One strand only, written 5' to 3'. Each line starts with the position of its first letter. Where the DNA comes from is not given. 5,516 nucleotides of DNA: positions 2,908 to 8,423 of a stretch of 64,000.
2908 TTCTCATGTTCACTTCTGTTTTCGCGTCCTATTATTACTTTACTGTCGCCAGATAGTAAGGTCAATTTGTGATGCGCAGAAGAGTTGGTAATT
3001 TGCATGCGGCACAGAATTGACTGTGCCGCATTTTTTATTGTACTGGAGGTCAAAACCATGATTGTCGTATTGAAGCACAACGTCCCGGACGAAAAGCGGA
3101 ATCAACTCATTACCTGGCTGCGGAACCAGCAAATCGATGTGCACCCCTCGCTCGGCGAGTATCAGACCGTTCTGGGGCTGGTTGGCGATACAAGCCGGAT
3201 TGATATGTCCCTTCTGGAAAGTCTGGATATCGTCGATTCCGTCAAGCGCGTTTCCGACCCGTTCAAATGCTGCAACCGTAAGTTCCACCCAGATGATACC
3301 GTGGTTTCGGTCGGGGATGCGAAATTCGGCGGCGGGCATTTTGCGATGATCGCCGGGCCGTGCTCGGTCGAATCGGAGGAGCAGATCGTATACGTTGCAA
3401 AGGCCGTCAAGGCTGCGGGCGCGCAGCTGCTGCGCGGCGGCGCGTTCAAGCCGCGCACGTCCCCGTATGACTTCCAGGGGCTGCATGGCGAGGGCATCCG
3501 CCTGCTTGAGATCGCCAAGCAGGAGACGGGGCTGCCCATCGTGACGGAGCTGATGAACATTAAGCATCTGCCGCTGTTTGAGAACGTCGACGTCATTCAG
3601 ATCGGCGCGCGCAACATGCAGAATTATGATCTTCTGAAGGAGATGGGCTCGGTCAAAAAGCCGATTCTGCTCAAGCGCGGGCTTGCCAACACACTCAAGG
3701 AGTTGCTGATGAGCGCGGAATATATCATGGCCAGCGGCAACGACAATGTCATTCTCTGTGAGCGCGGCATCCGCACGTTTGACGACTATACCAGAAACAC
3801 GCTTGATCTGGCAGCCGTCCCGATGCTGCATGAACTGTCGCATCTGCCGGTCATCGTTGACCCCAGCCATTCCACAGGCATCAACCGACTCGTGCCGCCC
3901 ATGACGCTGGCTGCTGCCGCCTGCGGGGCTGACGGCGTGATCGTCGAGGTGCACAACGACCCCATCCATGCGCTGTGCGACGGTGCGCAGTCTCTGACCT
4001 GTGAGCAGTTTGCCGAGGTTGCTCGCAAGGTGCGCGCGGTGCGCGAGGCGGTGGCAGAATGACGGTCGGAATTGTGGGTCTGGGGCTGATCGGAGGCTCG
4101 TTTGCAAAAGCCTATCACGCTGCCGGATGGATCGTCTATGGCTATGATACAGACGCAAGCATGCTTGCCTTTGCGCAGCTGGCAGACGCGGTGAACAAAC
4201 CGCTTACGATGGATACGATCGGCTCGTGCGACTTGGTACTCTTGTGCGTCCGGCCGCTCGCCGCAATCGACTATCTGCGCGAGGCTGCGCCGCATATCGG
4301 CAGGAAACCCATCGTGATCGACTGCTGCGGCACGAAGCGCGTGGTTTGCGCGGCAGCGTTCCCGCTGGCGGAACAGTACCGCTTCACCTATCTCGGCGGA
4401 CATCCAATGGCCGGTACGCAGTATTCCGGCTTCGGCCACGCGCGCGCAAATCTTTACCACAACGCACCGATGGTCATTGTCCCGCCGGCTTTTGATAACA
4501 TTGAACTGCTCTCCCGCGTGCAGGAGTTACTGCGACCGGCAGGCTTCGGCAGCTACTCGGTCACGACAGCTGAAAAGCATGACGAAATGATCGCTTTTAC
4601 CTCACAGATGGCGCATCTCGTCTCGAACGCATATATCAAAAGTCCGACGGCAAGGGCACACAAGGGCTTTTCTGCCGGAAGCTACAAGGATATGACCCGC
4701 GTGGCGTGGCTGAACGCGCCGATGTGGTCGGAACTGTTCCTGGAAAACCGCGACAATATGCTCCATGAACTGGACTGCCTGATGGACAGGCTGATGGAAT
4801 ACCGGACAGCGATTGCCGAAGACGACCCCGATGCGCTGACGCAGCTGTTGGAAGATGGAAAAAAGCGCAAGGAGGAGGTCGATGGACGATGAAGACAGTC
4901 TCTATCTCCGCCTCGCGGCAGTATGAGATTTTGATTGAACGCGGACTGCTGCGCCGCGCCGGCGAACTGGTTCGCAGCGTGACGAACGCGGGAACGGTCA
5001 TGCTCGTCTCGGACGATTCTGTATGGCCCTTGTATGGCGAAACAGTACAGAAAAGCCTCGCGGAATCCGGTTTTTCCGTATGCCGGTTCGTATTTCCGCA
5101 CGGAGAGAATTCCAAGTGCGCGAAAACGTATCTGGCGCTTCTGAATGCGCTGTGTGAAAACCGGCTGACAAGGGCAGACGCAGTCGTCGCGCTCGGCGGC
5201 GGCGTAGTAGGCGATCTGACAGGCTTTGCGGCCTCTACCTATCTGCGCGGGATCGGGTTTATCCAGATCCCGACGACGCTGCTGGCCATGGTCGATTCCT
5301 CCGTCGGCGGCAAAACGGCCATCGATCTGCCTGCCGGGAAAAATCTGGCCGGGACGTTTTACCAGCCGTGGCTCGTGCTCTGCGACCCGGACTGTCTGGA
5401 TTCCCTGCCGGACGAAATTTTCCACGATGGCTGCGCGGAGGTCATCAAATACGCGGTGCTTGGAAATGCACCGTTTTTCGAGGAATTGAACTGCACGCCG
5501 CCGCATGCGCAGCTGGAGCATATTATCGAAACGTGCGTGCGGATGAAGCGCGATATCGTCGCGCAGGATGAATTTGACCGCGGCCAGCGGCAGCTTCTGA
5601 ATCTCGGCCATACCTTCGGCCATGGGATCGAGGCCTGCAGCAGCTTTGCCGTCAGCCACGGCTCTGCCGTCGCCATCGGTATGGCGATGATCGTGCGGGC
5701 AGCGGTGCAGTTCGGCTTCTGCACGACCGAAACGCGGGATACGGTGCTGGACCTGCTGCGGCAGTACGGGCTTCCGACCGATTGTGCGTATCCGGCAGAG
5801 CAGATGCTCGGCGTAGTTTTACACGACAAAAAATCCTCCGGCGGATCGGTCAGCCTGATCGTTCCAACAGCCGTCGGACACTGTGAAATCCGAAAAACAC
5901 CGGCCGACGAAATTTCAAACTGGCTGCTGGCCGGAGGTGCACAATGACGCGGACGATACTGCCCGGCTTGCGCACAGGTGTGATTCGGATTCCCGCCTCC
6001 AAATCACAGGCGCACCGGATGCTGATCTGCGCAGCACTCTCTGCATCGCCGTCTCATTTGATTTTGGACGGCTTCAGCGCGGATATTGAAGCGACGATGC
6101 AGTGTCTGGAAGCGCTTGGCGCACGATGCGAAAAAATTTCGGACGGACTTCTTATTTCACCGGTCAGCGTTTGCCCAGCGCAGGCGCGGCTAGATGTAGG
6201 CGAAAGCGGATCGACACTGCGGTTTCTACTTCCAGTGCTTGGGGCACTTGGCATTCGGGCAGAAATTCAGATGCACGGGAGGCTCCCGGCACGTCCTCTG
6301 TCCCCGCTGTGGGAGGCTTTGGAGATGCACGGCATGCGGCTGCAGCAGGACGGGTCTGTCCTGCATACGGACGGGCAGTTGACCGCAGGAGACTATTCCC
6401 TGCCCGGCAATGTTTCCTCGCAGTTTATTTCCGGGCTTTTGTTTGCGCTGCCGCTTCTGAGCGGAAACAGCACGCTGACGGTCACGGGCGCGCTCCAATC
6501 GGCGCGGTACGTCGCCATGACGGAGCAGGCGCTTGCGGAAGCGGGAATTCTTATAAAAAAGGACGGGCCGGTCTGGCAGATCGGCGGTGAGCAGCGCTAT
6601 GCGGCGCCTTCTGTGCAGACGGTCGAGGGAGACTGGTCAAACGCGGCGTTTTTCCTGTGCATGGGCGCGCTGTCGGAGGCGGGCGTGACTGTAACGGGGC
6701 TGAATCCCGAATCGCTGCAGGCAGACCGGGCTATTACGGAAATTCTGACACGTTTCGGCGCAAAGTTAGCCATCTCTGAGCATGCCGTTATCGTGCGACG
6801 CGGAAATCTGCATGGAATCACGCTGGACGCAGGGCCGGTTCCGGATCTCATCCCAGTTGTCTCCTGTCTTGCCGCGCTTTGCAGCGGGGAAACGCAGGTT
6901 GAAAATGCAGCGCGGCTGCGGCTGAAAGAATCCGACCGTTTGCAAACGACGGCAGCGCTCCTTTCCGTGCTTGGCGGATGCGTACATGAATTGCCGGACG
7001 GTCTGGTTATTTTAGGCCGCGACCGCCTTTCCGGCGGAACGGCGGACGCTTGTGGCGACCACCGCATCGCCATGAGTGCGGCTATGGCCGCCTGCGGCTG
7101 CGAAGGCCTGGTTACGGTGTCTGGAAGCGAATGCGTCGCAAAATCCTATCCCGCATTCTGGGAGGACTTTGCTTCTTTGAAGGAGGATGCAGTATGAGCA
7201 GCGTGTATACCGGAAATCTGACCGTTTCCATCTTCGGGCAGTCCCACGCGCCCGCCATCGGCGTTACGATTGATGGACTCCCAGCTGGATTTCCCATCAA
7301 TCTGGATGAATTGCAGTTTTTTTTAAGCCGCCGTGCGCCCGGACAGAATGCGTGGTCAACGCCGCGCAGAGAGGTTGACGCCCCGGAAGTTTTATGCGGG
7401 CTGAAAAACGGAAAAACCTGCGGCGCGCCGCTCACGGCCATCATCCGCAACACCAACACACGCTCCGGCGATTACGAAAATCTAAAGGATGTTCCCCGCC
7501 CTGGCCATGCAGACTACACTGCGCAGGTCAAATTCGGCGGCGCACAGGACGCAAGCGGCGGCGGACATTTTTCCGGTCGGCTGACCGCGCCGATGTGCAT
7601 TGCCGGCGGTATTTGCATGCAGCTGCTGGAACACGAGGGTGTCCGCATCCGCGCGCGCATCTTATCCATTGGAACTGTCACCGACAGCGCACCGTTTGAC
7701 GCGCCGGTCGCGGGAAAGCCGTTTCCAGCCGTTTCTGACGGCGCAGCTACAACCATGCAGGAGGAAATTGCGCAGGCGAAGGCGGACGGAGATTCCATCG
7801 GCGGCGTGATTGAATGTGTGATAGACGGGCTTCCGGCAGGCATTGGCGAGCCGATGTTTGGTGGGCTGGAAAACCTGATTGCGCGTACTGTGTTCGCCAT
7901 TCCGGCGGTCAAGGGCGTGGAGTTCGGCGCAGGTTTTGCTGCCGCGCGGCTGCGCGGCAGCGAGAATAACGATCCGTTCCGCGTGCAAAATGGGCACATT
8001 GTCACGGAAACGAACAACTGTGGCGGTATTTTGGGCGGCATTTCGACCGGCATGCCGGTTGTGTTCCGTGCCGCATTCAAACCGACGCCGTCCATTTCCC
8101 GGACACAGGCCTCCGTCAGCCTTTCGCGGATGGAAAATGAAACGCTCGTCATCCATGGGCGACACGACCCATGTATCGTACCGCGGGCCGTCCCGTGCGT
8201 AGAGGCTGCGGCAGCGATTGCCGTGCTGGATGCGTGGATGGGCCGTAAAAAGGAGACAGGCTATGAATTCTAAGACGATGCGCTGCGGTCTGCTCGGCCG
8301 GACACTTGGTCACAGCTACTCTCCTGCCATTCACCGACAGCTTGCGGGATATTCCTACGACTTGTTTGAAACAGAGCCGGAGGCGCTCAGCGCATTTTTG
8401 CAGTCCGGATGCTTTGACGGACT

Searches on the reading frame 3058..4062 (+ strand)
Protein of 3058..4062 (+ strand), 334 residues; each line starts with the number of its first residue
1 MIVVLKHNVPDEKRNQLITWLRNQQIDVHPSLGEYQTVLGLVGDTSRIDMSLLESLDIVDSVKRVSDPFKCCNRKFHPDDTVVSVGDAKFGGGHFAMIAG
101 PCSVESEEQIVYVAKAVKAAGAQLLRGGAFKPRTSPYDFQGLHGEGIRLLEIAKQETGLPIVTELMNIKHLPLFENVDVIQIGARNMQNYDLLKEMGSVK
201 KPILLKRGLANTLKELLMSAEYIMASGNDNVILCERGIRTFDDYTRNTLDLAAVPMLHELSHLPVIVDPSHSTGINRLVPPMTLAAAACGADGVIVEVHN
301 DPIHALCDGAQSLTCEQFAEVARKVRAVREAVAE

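Call 9: search_protein_families(library=ncbifam, proteins=[window:3058-4062:+], max_evalue=1e-10)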
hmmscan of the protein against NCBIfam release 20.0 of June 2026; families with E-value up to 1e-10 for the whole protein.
window:3058-4062:+ (334 aa): 8 families
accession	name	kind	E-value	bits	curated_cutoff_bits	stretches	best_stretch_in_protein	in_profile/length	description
NF006421.0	PRK08673.1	subfamily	4.4e-141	470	335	1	1-332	1-333/338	3-deoxy-7-phosphoheptulonate synthase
NF009933.0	PRK13396.1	subfamily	1.3e-115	386.2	486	1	1-332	1-341/352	3-deoxy-7-phosphoheptulonate synthase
TIGR01361.1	DAHP_synth_Bsub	equivalog_domain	1.2e-114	382.1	267.75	1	73-327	4-259/260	3-deoxy-7-phosphoheptulonate synthase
NF041229.1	BagF_FevY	exception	5.8e-104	347.9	700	1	31-326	27-323/340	phospho-2-dehydro-3-deoxyheptonate aldolase BagF/FevY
NF009239.0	PRK12595.1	equivalog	2e-103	346.1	279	1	73-331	97-356/360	bifunctional 3-deoxy-7-phosphoheptulonate synthase/chorismate mutase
NF003543.0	PRK05198.1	equivalog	3.7e-32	111.4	242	1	93-332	16-271/273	3-deoxy-8-phosphooctulonate synthase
TIGR01362.1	KDO8P_synth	equivalog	1.2e-31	109.8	314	1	95-332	3-256/258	3-deoxy-8-phosphooctulonate synthase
NF009109.0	PRK12457.1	equivalog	6.4e-19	68.3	457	1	137-332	65-272/281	3-deoxy-8-phosphooctulonate synthase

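Call 10: find_related_loci(query=window:3058-4062:+, collection=genome_contigs, flank=3000)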
Query window:3058-4062:+ (334 aa) in genome_contigs; peptide patterns used: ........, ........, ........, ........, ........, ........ (x = any residue, [..] = any of these).
600 stretches matched a pattern (row limit reached: there are more); 589 encode a relative of the query (tblastn E <= 1e-3); the best 80 are kept; 80 distinct loci.
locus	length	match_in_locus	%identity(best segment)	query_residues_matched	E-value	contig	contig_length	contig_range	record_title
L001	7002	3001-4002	95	1-334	0e+0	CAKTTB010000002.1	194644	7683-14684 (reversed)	MAG: uncultured Oscillospiraceae bacterium isolate REFINED_METABAT215_TOP10_CONTIGS_1500_ASSEMBLY_K77_MERGED__Nepal_MoBi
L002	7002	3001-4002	92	1-334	0e+0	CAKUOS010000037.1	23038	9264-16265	MAG: uncultured Oscillospiraceae bacterium isolate REFINED_METABAT215_TOP10_CONTIGS_1500_ASSEMBLY_K77_MERGED__Hadza_PheC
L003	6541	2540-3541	95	1-334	0e+0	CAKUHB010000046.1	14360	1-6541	MAG: uncultured Oscillospiraceae bacterium isolate REFINED_METABAT215_TOP10_CONTIGS_1500_ASSEMBLY_K77_MERGED__Hadza_PheC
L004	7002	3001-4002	78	1-334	0e+0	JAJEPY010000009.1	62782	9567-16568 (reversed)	Hominicoprocola fusiformis strain CLA-AA-H269 NODE_9_length_62782_cov_21.703788, whole genome shotgun sequence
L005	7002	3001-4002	78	1-334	0e+0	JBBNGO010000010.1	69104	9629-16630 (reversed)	Hominicoprocola fusiformis strain CLA-AA-H188 CLAAAH188_contig_10_length_69104, whole genome shotgun sequence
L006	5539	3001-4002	78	1-334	0e+0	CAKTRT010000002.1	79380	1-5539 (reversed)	MAG: uncultured Oscillospiraceae bacterium isolate REFINED_METABAT215_TOP10_CONTIGS_1500_ASSEMBLY_K77_MERGED__Hadza_MoBi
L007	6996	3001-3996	78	1-332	4e-180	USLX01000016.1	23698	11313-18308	uncultured Clostridiales bacterium isolate UMGS1850 genome assembly, contig: NODE_1434_length_23698_cov_8.750159, whole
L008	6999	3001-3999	77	1-333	1e-179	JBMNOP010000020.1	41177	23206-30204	MAG: Thermoguttaceae bacterium isolate SBF912SR1HQ0026 scaffold_2569_c1, whole genome shotgun sequence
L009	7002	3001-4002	77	1-334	1e-179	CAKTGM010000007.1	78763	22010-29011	MAG: uncultured Oscillospiraceae bacterium isolate REFINED_METABAT215_TOP10_CONTIGS_1500_ASSEMBLY_K77_MERGED__Hadza_MoBi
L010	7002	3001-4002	76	1-334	5e-179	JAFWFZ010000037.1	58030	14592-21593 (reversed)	MAG: Oscillospiraceae bacterium isolate RGIG5705 Sheep_Duodenum.Co__c713473, whole genome shotgun sequence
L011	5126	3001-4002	77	1-334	0e+0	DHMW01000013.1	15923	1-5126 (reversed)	MAG TPA_asm: Oscillospiraceae bacterium UBA4632 UBA4632_contig_5083, whole genome shotgun sequence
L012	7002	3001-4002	74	1-334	7e-178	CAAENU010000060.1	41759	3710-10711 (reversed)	MAG TPA_asm: uncultured Oscillospiraceae bacterium, isolate HGM13085, WGS project CAAENU010000000 data, contig: ERS53732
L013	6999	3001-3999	75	1-333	3e-177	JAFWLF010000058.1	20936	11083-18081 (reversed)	MAG: Lachnospiraceae bacterium isolate RGIG5841 Sheep_Jejunum-1__c102514, whole genome shotgun sequence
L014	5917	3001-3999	75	1-333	7e-178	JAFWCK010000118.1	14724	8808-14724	MAG: Lachnospiraceae bacterium isolate RGIG5612 Sheep_Duodenum-2__c204853, whole genome shotgun sequence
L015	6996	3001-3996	77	1-332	4e-177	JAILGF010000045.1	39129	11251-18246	MAG: Lachnospiraceae bacterium isolate RUI091 k141_12778318_flag=0_multi=48.0496_len=39129, whole genome shotgun sequenc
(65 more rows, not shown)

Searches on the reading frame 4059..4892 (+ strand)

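Call 9: search_protein_families(library=ncbifam, proteins=[window:4059-4892:+], max_evalue=1e-10)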
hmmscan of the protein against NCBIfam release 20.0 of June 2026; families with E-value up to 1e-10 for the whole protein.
window:4059-4892:+ (277 aa): 14 families
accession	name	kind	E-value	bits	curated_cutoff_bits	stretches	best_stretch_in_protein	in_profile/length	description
NF006307.0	PRK08507.1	equivalog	2.3e-42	145.1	295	1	1-269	1-270/275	prephenate dehydrogenase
NF005107.0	PRK06545.1-5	equivalog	6.7e-40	137.2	414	1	2-274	4-284/367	prephenate dehydrogenase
NF011381.1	PRK14806.1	equivalog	3.2e-39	134.8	902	1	3-271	6-281/733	bifunctional prephenate dehydrogenase/3-phosphoshikimate 1-carboxyvinyltransferase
NF005650.0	PRK07417.1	equivalog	1.6e-34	119.5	290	1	1-272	2-276/281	prephenate/arogenate dehydrogenase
NF005694.0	PRK07502.1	equivalog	1.1e-32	113.6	409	1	3-264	9-278/310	prephenate/arogenate dehydrogenase family protein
NF005106.0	PRK06545.1-4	equivalog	5e-32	111.6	569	1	2-272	3-281/363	prephenate dehydrogenase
NF005105.0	PRK06545.1-3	equivalog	5.7e-32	110.9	524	1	2-274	4-285/367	prephenate dehydrogenase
NF005108.0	PRK06545.1-6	equivalog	1.6e-31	109.6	327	1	3-275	13-285/321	prephenate dehydrogenase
NF005111.0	PRK06545.2-3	equivalog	6.4e-23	81.3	344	1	2-256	15-269/371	prephenate dehydrogenase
NF005112.0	PRK06545.2-4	subfamily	1.4e-21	77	294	1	3-274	5-276/356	prephenate dehydrogenase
NF005104.0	PRK06545.1-1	equivalog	2.3e-21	76.3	713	1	3-272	5-281/366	prephenate dehydrogenase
NF005109.0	PRK06545.2-1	equivalog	2.4e-17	63.1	397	1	4-234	5-231/361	prephenate dehydrogenase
NF005110.0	PRK06545.2-2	equivalog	3.6e-16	59.3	385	1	3-252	73-323/423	prephenate dehydrogenase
NF005113.0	PRK06545.2-5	equivalog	1.1e-13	50.9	497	0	1-140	1-136/378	prephenate dehydrogenase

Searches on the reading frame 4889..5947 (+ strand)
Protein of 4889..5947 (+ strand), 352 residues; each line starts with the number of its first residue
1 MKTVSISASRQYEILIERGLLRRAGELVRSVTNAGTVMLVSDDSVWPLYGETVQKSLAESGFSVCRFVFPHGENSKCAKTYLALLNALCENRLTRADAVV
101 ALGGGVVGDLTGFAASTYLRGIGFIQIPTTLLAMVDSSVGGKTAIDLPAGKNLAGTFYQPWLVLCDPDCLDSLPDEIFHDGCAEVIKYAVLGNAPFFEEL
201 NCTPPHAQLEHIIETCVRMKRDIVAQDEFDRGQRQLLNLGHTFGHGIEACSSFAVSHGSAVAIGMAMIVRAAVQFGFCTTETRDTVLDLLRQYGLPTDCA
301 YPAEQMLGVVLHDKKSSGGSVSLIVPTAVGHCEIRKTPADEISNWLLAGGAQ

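Call 9: search_protein_families(library=ncbifam, proteins=[window:4889-5947:+], max_evalue=1e-10)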
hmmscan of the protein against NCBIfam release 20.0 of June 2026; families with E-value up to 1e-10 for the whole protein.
window:4889-5947:+ (352 aa): 5 families
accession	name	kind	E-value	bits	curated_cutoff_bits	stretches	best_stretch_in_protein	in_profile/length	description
TIGR01357.1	aroB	equivalog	1.1e-106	357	305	1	12-342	1-339/344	3-dehydroquinate synthase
TIGR04425.1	P_lya_rel_AroB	hypoth_equivalog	6.2e-67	226.1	400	1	9-339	5-333/348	AroB-related putative sugar phosphate phospholyase (cyclizing)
NF010627.0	PRK14021.1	equivalog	7.4e-57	192.9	565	1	10-334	187-524/542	bifunctional shikimate kinase/3-dehydroquinate synthase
NF004852.0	PRK06203.1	equivalog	5.4e-49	167.1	333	1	67-296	92-330/407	3-dehydroquinate synthase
NF010556.0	PRK13951.1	equivalog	3.7e-44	151.4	560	1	63-319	205-463/492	bifunctional shikimate kinase AroK/3-dehydroquinate synthase AroB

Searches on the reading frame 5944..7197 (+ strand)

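Call 9: search_protein_families(library=ncbifam, proteins=[window:5944-7197:+], max_evalue=1e-10)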
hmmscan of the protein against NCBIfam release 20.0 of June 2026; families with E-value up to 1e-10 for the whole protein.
window:5944-7197:+ (417 aa): 5 families
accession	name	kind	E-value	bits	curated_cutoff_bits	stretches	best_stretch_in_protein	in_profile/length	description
TIGR01356.1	aroA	equivalog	1.8e-97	326.8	287.25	1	12-413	1-413/415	3-phosphoshikimate 1-carboxyvinyltransferase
NF008816.0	PRK11860.1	equivalog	2.2e-58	197.9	943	1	11-414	16-437/662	bifunctional 3-phosphoshikimate 1-carboxyvinyltransferase/cytidylate kinase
NF011381.1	PRK14806.1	equivalog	6.2e-43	147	902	1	11-407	313-721/733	bifunctional prephenate dehydrogenase/3-phosphoshikimate 1-carboxyvinyltransferase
TIGR01072.1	murA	equivalog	3.9e-16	58.9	392.7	1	11-411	13-409/416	UDP-N-acetylglucosamine 1-carboxyvinyltransferase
NF006873.0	PRK09369.1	subfamily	2.7e-15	55.9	297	1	11-412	13-410/419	UDP-N-acetylglucosamine 1-carboxyvinyltransferase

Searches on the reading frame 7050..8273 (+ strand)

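Call 9: search_protein_families(library=ncbifam, proteins=[window:7050-8273:+], max_evalue=1e-10)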
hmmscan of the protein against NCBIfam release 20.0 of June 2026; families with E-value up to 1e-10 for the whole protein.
window:7050-8273:+ (407 aa): 3 families
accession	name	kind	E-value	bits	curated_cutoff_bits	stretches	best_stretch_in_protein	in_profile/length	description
NF003793.1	PRK05382.1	equivalog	1.4e-116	389.1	321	1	59-396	2-342/344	chorismate synthase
TIGR00033.1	aroC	equivalog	4.8e-112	374.4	212.2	1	58-399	2-347/351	chorismate synthase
NF009113.0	PRK12463.1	equivalog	3e-43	148.3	799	1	63-395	7-363/390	chorismate synthase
